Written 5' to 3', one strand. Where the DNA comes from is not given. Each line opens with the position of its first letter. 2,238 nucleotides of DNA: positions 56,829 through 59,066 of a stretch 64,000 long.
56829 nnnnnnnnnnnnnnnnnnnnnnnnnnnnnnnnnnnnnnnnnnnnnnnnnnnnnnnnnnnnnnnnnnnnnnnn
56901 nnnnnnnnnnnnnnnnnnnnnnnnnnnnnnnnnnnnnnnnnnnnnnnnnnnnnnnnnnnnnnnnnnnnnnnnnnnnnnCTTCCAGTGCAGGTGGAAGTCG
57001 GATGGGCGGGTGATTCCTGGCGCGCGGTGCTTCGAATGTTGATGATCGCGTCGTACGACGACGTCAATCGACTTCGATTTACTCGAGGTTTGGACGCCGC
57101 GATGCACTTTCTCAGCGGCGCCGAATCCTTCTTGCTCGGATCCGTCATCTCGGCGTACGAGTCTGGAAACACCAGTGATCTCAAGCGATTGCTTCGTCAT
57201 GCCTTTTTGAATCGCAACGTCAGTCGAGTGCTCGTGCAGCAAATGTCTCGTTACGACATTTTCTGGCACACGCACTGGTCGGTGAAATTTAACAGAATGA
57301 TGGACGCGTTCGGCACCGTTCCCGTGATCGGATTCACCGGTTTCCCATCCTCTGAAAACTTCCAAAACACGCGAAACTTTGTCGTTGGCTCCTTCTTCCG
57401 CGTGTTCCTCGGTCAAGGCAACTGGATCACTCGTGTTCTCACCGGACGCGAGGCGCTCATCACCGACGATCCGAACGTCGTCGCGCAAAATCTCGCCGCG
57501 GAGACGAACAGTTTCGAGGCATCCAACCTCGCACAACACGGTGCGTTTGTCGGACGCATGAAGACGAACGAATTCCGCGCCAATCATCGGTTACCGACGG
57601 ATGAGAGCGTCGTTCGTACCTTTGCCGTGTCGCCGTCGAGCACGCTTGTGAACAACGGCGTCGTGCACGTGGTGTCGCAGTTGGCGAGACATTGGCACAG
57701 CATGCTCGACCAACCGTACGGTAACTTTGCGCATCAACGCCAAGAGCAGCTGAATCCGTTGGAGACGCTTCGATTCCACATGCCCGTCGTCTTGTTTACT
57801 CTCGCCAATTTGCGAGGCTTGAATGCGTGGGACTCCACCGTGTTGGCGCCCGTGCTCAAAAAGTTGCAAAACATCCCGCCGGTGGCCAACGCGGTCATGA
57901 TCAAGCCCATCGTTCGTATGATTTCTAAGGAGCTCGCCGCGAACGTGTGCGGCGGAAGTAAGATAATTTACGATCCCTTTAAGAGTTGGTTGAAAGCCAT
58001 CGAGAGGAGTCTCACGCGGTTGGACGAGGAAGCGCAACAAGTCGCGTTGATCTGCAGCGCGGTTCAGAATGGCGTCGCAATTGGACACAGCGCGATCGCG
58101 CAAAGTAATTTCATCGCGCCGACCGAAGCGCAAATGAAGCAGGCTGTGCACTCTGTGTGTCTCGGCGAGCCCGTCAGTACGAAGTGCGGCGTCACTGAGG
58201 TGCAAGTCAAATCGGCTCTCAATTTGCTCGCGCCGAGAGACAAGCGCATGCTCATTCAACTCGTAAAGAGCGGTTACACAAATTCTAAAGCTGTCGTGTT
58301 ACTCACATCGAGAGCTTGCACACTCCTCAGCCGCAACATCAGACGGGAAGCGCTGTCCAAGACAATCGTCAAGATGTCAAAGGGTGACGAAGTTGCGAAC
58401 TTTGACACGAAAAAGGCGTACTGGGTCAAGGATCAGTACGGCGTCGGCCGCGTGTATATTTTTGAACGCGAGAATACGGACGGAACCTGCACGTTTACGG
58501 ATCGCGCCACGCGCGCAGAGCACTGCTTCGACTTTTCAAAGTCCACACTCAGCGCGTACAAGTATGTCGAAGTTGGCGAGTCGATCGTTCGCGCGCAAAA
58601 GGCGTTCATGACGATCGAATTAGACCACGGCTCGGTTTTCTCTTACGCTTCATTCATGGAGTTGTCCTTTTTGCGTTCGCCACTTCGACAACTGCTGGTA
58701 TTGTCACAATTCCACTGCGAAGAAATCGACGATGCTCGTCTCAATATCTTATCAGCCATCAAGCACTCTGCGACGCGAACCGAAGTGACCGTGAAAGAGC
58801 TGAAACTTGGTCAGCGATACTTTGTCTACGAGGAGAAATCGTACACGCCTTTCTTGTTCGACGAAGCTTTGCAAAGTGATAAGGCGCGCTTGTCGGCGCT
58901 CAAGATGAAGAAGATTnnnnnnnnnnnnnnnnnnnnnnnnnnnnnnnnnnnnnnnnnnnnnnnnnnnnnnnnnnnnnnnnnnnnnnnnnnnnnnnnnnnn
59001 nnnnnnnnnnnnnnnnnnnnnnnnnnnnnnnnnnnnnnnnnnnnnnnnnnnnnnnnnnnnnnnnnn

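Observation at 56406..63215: Giant 2269-aa single-exon subtelomeric ORF with a split flavin-monooxygenase-like core and C-terminal membrane anchor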

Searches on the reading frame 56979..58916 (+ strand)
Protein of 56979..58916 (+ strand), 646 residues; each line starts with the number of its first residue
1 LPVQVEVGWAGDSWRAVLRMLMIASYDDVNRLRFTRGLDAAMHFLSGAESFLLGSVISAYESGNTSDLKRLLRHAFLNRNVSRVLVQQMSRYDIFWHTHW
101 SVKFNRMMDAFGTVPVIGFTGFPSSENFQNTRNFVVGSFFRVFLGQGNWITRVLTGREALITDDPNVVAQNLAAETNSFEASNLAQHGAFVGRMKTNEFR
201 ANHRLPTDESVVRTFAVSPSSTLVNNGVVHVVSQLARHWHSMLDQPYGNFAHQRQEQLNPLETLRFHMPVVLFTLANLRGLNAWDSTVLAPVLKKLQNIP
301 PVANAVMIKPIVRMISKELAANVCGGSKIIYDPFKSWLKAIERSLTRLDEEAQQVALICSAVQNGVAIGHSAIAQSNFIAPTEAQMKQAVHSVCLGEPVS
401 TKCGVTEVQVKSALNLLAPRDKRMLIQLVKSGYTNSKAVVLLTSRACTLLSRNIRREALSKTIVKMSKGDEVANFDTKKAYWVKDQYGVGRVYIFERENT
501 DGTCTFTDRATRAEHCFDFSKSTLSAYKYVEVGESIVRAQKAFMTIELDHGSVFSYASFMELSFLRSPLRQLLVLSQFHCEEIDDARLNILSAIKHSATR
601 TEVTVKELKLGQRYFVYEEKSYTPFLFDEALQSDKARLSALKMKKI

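Call 83: search_solved_structures(query=A4, max_evalue=10, show_alignments=2)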
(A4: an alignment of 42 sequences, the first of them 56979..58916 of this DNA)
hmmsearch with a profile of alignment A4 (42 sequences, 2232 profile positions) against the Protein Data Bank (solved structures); distinct sequences matched with E-value up to 10: 5.
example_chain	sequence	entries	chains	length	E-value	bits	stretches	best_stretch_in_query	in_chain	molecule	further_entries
2i0z_A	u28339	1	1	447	0.46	11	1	817-835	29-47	NAD(FAD)-utilizing dehydrogenases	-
1n8f_A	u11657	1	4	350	1.1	9.7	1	282-308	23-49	DAHP Synthetase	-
1gg1_A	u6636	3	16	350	1.3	9.4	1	282-308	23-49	3-DEOXY-D-ARABINO-HEPTULOSONATE-7-PHOSPHATE SYNTHASE | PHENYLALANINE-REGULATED 3-DEOXY-D-ARABINO-HEPTULOSONATE-7-PHOSPHATE SYNTHASE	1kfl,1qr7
5cks_A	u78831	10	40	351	1.3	9.4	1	282-308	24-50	Phospho-2-dehydro-3-deoxyheptonate aldolase, Phe-sensitive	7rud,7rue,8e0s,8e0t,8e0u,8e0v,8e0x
7da9_A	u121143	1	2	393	2.6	8.5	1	815-831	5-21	6-hydroxy-3-succinoylpyridine 3-monooxygenase HspB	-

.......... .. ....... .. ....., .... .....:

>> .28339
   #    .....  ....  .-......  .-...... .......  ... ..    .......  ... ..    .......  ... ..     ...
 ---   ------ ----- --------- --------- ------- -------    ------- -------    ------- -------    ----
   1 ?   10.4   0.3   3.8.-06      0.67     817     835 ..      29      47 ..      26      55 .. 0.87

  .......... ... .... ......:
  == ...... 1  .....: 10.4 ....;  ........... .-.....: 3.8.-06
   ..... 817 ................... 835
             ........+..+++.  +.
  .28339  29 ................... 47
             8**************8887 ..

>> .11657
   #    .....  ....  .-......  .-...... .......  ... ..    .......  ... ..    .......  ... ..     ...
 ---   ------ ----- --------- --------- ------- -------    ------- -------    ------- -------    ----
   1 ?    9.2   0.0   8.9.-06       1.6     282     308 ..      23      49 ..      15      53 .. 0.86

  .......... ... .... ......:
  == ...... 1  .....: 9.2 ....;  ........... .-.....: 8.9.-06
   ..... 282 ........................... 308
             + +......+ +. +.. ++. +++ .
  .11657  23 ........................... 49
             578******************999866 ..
